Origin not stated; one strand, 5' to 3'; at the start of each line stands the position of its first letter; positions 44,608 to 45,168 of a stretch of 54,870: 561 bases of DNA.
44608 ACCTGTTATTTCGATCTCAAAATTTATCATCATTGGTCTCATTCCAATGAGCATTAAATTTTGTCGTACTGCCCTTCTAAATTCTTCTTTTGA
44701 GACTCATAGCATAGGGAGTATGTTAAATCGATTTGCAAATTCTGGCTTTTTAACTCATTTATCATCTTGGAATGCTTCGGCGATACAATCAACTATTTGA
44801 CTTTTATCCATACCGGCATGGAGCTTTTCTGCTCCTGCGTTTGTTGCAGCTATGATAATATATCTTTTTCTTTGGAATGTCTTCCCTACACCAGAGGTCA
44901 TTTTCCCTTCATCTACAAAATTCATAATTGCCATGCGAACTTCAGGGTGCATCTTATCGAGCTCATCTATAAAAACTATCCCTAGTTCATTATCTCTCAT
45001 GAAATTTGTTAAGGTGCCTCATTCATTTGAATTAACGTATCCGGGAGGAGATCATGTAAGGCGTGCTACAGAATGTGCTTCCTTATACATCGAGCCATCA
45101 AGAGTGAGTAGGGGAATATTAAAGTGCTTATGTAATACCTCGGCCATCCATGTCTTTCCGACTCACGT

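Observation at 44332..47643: A 3.3 kb apparent gene desert is one 1103-codon AAA+ gene with an unknown N-terminal half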

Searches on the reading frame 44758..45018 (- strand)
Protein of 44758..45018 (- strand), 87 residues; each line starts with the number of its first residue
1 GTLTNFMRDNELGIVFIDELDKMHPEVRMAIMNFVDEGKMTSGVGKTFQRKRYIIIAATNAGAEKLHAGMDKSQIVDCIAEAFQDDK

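Call 37: search_protein_representatives(protein=window:44758-45018:-)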
Query: 87 residues. Proteins with E-value up to 0.001 (for the whole library): 2138; up to 1e-10: 41; up to 1e-30: 0. The best 150 are listed.
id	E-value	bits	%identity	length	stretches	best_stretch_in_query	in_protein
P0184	3.4e-24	100.7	57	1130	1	1-87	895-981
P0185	5.6e-23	96.9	81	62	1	11-67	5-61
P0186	2.9e-22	94.6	57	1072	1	1-86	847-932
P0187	1.4e-19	86.0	52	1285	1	1-85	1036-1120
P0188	3.2e-18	81.7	35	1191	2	1-85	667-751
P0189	1.9e-17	79.3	47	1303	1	1-86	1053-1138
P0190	5.9e-17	77.7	49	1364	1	2-85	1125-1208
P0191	1.2e-16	76.7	49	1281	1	1-85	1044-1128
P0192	2.2e-16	75.9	33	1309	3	1-65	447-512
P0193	2.5e-16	75.7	47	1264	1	1-85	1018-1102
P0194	2.6e-16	75.6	48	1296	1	2-85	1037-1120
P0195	2.6e-16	75.6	44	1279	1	1-85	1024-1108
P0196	4.2e-16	75.0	45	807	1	1-85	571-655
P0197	5.3e-16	74.7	45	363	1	1-85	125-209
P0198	1.2e-15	73.5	46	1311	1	1-85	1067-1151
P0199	2.1e-15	72.8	47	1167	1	1-86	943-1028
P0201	7.6e-15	71.0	45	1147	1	1-85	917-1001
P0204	1.7e-14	69.9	46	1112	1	1-84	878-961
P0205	1.7e-14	69.8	42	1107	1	1-83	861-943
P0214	3.5e-13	65.7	46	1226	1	1-84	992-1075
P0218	2.4e-12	63.0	43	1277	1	3-85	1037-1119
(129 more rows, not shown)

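Call 40: list_cluster_members(proteins=[P0184, P0186, P0187, P0189, P0191, P0199, P0201, P0204, P0205, P0214])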
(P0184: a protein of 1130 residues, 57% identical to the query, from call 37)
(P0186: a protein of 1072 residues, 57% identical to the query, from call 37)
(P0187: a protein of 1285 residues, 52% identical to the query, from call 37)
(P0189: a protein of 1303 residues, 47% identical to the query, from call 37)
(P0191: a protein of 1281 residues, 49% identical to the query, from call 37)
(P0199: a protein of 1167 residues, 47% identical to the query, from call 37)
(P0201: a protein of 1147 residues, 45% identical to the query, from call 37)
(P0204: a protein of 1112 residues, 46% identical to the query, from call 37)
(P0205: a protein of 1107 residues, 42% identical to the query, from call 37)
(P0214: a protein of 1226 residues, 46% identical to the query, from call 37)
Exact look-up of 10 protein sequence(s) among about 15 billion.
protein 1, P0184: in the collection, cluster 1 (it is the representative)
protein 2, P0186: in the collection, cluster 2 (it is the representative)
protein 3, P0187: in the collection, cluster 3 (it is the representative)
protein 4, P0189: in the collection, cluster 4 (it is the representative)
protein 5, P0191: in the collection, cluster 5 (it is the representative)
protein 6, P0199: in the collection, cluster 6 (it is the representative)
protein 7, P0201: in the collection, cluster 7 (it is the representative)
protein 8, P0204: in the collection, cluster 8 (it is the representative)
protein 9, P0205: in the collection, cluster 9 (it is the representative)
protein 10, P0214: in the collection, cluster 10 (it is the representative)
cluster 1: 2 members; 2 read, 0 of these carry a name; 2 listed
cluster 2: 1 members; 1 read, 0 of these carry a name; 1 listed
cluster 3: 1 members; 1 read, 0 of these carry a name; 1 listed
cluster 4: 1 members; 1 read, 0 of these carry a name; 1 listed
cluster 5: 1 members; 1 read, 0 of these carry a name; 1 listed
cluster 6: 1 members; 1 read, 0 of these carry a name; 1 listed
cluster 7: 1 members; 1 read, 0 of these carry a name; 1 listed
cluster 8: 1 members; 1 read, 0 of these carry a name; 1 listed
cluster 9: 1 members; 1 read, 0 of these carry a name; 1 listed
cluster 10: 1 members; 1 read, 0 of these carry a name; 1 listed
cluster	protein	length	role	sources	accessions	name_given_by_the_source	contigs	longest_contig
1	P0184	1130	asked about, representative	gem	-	-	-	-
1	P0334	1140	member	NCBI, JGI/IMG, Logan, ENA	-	-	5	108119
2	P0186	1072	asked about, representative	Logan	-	-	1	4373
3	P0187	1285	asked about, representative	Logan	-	-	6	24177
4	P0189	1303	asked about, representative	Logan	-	-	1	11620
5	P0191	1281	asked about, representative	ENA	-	-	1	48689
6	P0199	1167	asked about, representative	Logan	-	-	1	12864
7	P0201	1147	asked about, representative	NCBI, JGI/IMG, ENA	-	-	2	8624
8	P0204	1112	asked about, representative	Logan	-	-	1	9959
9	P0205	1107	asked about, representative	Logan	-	-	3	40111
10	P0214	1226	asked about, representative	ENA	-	-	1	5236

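Call 42: find_encoding_contigs(protein=P0334, flank=10000, max_places=3)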
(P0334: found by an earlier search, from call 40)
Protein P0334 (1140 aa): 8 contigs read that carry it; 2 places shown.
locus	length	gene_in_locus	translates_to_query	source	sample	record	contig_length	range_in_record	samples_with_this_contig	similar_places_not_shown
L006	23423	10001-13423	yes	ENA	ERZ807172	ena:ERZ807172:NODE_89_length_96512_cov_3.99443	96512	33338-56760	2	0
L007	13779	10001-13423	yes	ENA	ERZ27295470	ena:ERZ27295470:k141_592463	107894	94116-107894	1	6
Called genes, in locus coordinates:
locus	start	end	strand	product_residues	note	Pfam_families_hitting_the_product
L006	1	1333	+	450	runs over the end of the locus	-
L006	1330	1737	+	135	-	-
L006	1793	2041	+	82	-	PF01197:Ribosomal_L31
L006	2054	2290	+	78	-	PF01783:Ribosomal_L32p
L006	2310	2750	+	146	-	PF01029:NusB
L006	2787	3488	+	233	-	PF14622:Ribonucleas_3_3, PF00636:Ribonuclease_3, PF00035:dsrm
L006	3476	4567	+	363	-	PF00425:Chorismate_bind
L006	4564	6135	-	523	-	PF25596:CPSase_L_D1, PF02222:ATP-grasp (faint), PF02786:CPSase_L_D2, PF07478:Dala_Dala_lig_C (faint), PF15632:ATPgrasp_Ter (weak), PF02142:MGS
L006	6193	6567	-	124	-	-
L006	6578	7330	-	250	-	PF01790:LGT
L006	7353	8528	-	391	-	PF28597:T2SSF_N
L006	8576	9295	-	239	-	PF13386:DsbD_2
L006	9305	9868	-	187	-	PF00085:Thioredoxin (weak)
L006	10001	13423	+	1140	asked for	PF06309:Torsin (faint), PF00004:AAA, PF00158:Sigma54_activat, PF07724:AAA_2, PF07728:AAA_5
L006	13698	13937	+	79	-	PF01541:GIY-YIG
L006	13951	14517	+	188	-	PF06414:Zeta_toxin (weak), PF13238:AAA_18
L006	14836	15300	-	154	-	-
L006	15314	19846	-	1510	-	-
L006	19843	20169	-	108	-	-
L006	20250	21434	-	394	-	PF07690:MFS_1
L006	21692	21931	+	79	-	PF01541:GIY-YIG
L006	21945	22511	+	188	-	PF13238:AAA_18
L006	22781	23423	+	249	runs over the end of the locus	PF06414:Zeta_toxin, PF13671:AAA_33 (weak)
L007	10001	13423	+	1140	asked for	PF06309:Torsin (faint), PF00004:AAA, PF00158:Sigma54_activat, PF07724:AAA_2, PF07728:AAA_5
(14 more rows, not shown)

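Call 48: find_encoding_contigs(protein=P0191, flank=10000, max_places=1)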
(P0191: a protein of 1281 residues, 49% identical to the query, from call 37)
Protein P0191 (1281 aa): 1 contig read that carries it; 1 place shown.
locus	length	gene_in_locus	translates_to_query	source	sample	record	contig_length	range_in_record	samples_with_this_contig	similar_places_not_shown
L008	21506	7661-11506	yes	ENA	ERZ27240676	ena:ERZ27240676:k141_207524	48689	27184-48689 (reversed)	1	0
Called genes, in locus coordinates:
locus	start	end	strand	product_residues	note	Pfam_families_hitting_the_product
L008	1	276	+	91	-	?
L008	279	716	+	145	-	PF00903:Glyoxalase, PF13669:Glyoxalase_4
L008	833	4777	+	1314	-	-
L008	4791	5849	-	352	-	-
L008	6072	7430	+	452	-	PF00534:Glycos_transf_1, PF13692:Glyco_trans_1_4 (weak)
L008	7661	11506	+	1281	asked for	PF00004:AAA, PF00158:Sigma54_activat (weak), PF07724:AAA_2, PF07728:AAA_5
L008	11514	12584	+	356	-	PF13433:Peripla_BP_5 (faint), PF13458:Peripla_BP_6, PF01094:ANF_receptor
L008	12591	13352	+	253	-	PF02129:Peptidase_S15 (faint), PF12146:Hydrolase_4, PF00561:Abhydrolase_1, PF12697:Abhydrolase_6 (weak)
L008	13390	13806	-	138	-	PF00076:RRM_1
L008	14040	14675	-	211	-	PF04473:DUF553 (weak)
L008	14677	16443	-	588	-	PF02535:Zip (weak), PF03773:ArsP_1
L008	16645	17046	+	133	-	-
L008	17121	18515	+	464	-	-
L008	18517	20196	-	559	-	PF00920:ILVD_EDD_N, PF24877:ILV_EDD_C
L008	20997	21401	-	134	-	-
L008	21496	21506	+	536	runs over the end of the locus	PF03023:MurJ, PF13440:Polysacc_synt_3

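Call 49: find_encoding_contigs(protein=P0205, flank=10000, max_places=1)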
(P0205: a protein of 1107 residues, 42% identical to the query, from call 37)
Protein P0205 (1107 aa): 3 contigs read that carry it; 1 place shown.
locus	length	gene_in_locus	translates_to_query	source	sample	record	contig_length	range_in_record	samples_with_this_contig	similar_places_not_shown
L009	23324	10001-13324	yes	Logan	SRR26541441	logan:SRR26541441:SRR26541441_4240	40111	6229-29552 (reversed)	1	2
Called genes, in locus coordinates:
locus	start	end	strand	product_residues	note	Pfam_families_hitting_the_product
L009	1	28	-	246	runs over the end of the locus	-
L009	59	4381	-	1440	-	-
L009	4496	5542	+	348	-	PF00395:SLH (weak)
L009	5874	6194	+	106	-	-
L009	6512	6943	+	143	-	-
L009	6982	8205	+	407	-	PF07690:MFS_1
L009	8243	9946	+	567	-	PF03485:Arg_tRNA_synt_N, PF00750:tRNA-synt_1d, PF05746:DALR_1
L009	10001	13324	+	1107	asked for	PF00158:Sigma54_activat (weak), PF00004:AAA, PF07724:AAA_2, PF07728:AAA_5 (weak)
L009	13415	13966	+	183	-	PF04011:LemA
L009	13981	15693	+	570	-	PF09972:DUF2207, PF20990:DUF2207_C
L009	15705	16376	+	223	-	PF01177:Asp_Glu_race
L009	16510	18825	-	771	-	PF14397:ATPgrasp_ST, PF02655:ATP-grasp_3 (faint), PF08443:RimK (faint), PF08014:MATCAP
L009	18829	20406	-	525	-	PF00801:PKD, PF18911:PKD_4, PF14402:7TM_transglut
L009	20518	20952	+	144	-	PF22769:DCD, PF00692:dUTPase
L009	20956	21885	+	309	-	PF01171:ATP_bind_3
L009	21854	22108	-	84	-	-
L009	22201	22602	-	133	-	PF07681:DoxX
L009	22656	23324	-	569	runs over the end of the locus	PF00275:EPSP_synthase, PF00293:NUDIX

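Call 61: find_encoding_contigs(protein=P0185, flank=10000, max_places=5)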
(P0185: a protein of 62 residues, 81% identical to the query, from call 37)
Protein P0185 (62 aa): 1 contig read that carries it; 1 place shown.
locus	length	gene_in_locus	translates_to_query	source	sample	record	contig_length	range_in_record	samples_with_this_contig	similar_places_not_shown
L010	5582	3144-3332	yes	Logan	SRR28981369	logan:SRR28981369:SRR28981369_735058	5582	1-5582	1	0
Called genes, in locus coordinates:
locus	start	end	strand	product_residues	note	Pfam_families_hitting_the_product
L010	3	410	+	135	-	?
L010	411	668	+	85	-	-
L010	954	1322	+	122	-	-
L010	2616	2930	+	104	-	-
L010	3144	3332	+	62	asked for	PF07724:AAA_2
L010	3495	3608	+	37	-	-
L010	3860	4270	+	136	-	PF08327:AHSA1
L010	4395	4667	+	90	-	PF13412:HTH_24, PF09339:HTH_IclR (weak), PF12802:MarR_2 (weak)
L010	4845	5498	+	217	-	-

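Call 67: predict_structure(alignment_id=A3)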
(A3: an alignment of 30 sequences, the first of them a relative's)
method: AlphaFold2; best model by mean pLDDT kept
length: 1130 residues; sequences in the alignment: 30
mean_pLDDT: 79.8   pTM: 0.65
mean pLDDT of the five models: 79.8, 78.6, 76.1, 75.7, 72.6
residues with pLDDT >= 90: 323; 70-90: 553; 50-70: 177; < 50: 77
segments of 3 or more residues with pLDDT < 50: 1-18, 132-139, 366-373, 609-616, 623-633, 1054-1065, 1126-1130
pLDDT, mean of each block of 10 residues (from residue 1): 36 41 66 68 62 57 51 58 59 62 77 71 65 48 78 83 83 84 82 66 81 82 83 85 75 85 82 66 66 88 89 87 78 71 61 76 61 64 80 84 87 73 83 88 91 88 88 89 92 88 89 69 68 88 96 94 78 80 92 92 72 49 44 56 82 86 76 87 91 91 92 92 92 92 87 94 93 91 78 81 91 92 89 86 92 91 92 92 87 91 92 93 91 87 90 89 88 88 88 92 91 88 85 93 87 50 58 88 87 78 73 90 59
secondary structure, 60 per line:
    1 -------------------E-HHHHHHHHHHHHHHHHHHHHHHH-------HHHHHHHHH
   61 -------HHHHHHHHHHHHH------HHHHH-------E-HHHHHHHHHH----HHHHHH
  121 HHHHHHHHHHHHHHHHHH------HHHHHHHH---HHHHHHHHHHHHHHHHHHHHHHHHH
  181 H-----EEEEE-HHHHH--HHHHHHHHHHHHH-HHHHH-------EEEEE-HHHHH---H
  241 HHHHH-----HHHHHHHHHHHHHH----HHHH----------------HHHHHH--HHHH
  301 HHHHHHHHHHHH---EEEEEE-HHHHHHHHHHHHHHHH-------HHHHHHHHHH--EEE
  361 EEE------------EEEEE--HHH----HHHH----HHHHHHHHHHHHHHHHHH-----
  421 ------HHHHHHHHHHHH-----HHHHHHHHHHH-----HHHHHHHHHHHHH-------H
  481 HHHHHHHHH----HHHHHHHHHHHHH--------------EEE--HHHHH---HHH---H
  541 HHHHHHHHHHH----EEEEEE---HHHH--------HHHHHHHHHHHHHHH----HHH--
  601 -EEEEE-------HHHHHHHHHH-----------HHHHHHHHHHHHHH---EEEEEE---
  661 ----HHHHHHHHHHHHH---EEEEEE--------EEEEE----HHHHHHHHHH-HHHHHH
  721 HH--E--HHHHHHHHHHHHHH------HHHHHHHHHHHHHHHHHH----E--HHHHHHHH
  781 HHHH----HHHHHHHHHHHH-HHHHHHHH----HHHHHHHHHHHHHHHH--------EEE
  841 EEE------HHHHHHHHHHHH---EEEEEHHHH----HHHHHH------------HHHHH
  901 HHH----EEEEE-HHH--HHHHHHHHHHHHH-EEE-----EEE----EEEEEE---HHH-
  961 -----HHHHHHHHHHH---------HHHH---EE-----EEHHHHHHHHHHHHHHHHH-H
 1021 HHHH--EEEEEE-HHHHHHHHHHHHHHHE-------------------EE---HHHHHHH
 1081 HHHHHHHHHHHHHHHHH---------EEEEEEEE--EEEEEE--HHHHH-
elements in order (helices of 4 or more, strands of 3 or more residues): H22-44 H52-60 H68-80 H87-91 H101-110 H115-138 H145-152 H156-181 E187-191 H193-197 H200-212 H214-218 E226-230 H232-236 H240-245 H251-264 H269-272 H289-294 H297-312 E316-321 H323-338 H346-355 E358-363 E376-380 H390-393 H398-415 H427-438 H444-454 H460-472 H480-489 H494-506 E521-523 H526-530 H540-551 E556-561 H565-568 H577-591 E602-606 H614-623 H635-648 E652-657 H665-677 E681-686 E695-699 H704-713 H715-722 H728-741 H748-765 H773-784 H789-800 H802-809 H814-829 E838-843 H850-861 E865-869 H870-873 H878-883 H896-903 E908-912 H919-931 E933-935 E941-943 E948-953 H966-976 H986-989 H1002-1018 H1020-1024 E1027-1032 H1034-1048 H1074-1097 E1107-1114 E1117-1122 H1125-1129
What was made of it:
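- There are three successive alpha/beta-plus-lid units in one chain (call 67).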

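Call 70: fold_search(model_id=the predicted structure, library=pdb)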
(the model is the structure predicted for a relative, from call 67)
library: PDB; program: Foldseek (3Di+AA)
matches with E <= 10: 1594; with E <= 0.001: 1079
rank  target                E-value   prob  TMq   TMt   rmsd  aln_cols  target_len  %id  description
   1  9a66_A                1.3e-28  1.00  0.38  0.51  15.5       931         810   16  Integrative model of CLPC-CLPP by crosslinking MS and deep learning (released 2024-09-18)
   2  6uqe_B                4.7e-25  1.00  0.39  0.70   6.7       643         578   20  ClpA/ClpP Disengaged State bound to RepA-GFP (released 2020-04-22)
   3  6w24_A                6.6e-25  1.00  0.37  0.66   7.2       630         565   20  ClpA Engaged2 State bound to RepA-GFP (Focused Classification) (released 2020-05-06)
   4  9if4_D                7.9e-25  1.00  0.38  0.69   6.7       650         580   20  Structure of the Mycobacterium Tuberculosis ClpC1P1P2 complex bound to the activator Bz-Leu-Leu (released 2025-08-27)
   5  8xoo_S                1.0e-24  1.00  0.36  0.64   7.1       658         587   19  Cryo-EM structure of the ClpC1:ClpP1P2 degradation complex in Streptomyces hawaiiensis (released 2024-03-27)
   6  9gi1_c                1.4e-24  1.00  0.38  0.67   6.6       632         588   19  Structure of the S.aureus MecA/ClpC/ClpP degradation system (released 2025-08-20)
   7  9rai_e                1.7e-24  1.00  0.39  0.55  15.2       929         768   16  Structure of the S.aureus MecA/ClpC/ClpP degradation system (released 2025-09-10)
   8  9if4_E                2.2e-24  1.00  0.38  0.71   6.7       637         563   20  Structure of the Mycobacterium Tuberculosis ClpC1P1P2 complex bound to the activator Bz-Leu-Leu (released 2025-08-27)
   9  7uiv_C                2.7e-24  1.00  0.40  0.72   6.6       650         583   19  ClpAP complex bound to ClpS N-terminal extension, class IIa (released 2022-11-09)
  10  7uiy_C                3.2e-24  1.00  0.39  0.71   6.3       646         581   19  ClpAP complex bound to ClpS N-terminal extension, class IIIa (released 2022-10-26)
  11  9rai_c                3.4e-24  1.00  0.38  0.54  16.6       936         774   16  Structure of the S.aureus MecA/ClpC/ClpP degradation system (released 2025-09-10)
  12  9rai_d                3.9e-24  1.00  0.39  0.55  15.7       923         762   16  Structure of the S.aureus MecA/ClpC/ClpP degradation system (released 2025-09-10)
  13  7uiv_E                4.3e-24  1.00  0.38  0.67   6.7       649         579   19  ClpAP complex bound to ClpS N-terminal extension, class IIa (released 2022-11-09)
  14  9rai_b                4.3e-24  1.00  0.39  0.55  16.2       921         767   16  Structure of the S.aureus MecA/ClpC/ClpP degradation system (released 2025-09-10)
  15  9gi1_e                4.9e-24  1.00  0.39  0.70   6.8       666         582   19  Structure of the S.aureus MecA/ClpC/ClpP degradation system (released 2025-08-20)
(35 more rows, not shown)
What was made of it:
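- On Class I Clp/Hsp100 (ClpA/B/C): Foldseek superposition of the homologue model on D1+D2 protomers (call 70).
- Foldseek places the full-length homologue model on ClpA/ClpC/ClpB D1+D2 protomers with E ~1e-25 and TM(target) 0.64-0.72 over ~640 columns (call 70). In the model, D1-D2 superpose as a stacked pair on ClpA/ClpC protomers, with TM 0.64-0.72 over ~640 columns (call 70).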

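Call 74: find_encoding_contigs(protein=P0187, flank=8000, max_places=2)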
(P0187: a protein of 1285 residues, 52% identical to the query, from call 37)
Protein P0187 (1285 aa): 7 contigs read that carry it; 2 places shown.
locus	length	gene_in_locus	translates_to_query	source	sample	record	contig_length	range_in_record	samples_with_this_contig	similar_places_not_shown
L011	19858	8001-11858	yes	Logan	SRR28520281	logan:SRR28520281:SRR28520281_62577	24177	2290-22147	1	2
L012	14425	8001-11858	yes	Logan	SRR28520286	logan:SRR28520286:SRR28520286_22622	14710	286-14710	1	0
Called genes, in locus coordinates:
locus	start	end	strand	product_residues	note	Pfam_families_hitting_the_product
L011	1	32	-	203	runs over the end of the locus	PF04542:Sigma70_r2, PF08281:Sigma70_r4_2, PF04545:Sigma70_r4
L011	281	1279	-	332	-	PF03601:Cons_hypoth698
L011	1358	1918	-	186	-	PF05995:CDO_I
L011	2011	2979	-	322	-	-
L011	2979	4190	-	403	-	PF00903:Glyoxalase, PF13669:Glyoxalase_4 (weak)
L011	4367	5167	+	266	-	PF02673:BacA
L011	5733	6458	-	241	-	PF07722:Peptidase_C26, PF00117:GATase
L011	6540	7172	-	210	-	PF02475:TRM5-TYW2_MTfase (weak), PF01170:UPF0020 (weak), PF03602:Cons_hypoth95, PF09445:Methyltransf_15, PF13847:Methyltransf_31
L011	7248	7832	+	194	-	PF18306:LDcluster4, PF03641:Lysine_decarbox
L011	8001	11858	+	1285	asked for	PF00158:Sigma54_activat (faint), PF00004:AAA, PF07724:AAA_2, PF07728:AAA_5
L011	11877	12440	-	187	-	PF09936:Methyltrn_RNA_4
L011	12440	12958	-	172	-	PF01746:tRNA_m1G_MT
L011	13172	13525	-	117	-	PF00886:Ribosomal_S16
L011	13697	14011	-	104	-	-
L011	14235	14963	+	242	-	PF03741:TerC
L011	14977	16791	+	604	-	PF03190:Thioredox_DsbH, PF13098:Thioredoxin_2, PF13899:Thioredoxin_7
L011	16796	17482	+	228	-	PF02146:SIR2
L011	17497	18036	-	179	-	PF07152:YaeQ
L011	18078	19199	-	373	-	-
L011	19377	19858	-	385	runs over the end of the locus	PF20510:HgmA_N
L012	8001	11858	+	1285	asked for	PF00158:Sigma54_activat (faint), PF00004:AAA, PF07724:AAA_2, PF07728:AAA_5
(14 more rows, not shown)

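Call 75: find_encoding_contigs(protein=P0201, flank=8000, max_places=2)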
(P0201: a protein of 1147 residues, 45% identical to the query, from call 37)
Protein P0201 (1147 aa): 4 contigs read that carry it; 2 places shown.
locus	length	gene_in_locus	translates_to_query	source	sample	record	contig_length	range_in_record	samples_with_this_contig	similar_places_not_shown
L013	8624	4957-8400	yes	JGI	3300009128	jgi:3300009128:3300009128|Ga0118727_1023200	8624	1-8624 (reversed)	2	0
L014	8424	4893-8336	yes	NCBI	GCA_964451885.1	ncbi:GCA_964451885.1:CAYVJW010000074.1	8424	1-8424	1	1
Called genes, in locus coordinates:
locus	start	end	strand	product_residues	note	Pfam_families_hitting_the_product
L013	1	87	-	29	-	?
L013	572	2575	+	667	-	PF00702:Hydrolase (faint)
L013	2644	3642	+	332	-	PF01156:IU_nuc_hydro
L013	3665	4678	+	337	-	PF00294:PfkB, PF08543:Phos_pyr_kin (weak)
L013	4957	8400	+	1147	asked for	PF00158:Sigma54_activat (weak), PF07724:AAA_2, PF00004:AAA, PF07728:AAA_5 (weak)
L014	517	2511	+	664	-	PF00702:Hydrolase (faint)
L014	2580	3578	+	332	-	PF01156:IU_nuc_hydro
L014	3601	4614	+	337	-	PF00294:PfkB, PF08543:Phos_pyr_kin (weak)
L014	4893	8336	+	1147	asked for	PF00158:Sigma54_activat (weak), PF07724:AAA_2, PF00004:AAA, PF07728:AAA_5 (weak)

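Call 78: find_encoding_contigs(protein=P0218, flank=8000, max_places=2)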
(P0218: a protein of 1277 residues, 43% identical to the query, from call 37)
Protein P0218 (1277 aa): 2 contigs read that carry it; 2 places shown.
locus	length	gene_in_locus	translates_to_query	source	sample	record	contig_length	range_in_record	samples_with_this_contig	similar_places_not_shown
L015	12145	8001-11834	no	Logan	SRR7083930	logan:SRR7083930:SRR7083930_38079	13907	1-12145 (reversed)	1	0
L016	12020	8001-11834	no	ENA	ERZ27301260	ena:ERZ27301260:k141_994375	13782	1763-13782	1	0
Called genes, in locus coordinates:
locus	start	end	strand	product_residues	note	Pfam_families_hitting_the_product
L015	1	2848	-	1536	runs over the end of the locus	?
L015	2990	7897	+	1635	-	PF03109:ABC1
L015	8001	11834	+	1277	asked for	PF00004:AAA (weak), PF07724:AAA_2, PF07728:AAA_5 (weak)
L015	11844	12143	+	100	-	?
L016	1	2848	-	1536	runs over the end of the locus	?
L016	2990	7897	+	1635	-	PF03109:ABC1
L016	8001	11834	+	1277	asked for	PF00004:AAA (weak), PF07724:AAA_2, PF07728:AAA_5 (weak)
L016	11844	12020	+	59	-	?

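Call 79: find_encoding_contigs(protein=P0186, flank=8000, max_places=2)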
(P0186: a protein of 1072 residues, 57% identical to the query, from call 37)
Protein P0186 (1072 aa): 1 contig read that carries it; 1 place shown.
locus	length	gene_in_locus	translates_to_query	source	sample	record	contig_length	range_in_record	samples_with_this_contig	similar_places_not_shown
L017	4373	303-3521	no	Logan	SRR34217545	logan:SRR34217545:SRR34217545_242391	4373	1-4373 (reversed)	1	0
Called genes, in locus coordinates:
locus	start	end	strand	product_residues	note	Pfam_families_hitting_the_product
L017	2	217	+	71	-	?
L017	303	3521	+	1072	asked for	PF00004:AAA, PF07724:AAA_2, PF07728:AAA_5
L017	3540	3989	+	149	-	PF01878:EVE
